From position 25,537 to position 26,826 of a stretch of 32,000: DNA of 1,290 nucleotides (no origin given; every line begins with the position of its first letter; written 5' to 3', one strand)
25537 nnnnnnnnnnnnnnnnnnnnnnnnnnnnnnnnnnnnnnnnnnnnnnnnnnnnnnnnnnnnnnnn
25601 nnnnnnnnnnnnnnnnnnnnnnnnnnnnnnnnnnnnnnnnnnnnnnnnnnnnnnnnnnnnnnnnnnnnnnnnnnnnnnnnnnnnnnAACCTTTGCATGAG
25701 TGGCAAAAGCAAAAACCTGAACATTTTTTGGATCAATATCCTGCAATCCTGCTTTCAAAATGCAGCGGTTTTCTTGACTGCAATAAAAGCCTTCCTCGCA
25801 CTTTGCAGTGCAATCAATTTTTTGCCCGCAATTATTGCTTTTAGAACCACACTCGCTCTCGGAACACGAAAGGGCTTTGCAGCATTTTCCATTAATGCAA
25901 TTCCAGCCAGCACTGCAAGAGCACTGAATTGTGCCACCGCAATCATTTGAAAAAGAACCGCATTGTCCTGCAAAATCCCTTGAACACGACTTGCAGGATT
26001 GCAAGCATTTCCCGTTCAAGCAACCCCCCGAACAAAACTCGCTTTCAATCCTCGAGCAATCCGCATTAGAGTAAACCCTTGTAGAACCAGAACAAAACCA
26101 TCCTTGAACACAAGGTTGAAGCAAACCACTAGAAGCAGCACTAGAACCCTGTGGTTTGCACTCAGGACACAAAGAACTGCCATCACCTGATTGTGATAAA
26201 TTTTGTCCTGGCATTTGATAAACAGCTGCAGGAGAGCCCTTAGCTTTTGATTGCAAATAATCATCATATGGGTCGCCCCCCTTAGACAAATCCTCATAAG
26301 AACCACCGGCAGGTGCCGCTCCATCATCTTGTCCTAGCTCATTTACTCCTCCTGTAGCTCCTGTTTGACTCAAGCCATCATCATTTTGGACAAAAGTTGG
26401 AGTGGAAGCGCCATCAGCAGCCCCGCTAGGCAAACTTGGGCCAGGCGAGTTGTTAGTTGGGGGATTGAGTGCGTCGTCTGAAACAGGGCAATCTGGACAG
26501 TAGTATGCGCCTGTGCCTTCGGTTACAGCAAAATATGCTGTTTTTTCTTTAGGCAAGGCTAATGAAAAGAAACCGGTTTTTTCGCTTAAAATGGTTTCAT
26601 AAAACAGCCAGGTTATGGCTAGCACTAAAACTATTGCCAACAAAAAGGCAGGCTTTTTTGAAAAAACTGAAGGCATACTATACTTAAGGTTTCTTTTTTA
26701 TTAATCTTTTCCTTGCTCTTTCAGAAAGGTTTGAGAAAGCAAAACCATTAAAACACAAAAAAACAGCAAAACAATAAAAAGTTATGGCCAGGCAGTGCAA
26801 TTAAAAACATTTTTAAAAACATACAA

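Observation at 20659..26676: Clustered paralogous PKD/Ig-like surface proteins with one conserved module order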

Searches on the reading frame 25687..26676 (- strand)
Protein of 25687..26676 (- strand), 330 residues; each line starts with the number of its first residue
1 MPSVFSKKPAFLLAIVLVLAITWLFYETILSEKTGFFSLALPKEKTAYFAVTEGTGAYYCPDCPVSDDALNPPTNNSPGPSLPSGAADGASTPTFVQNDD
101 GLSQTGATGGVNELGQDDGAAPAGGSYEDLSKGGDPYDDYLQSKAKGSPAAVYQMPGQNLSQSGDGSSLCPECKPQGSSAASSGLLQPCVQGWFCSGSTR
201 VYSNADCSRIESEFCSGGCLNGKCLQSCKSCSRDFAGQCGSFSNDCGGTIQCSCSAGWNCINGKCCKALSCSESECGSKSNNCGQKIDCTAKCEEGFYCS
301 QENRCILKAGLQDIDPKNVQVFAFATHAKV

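Call 32: search_protein_families(library=pfam, proteins=[window:25687-26676:-], max_evalue=10)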
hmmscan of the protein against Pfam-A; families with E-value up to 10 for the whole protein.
window:25687-26676:- (330 aa): 0 families
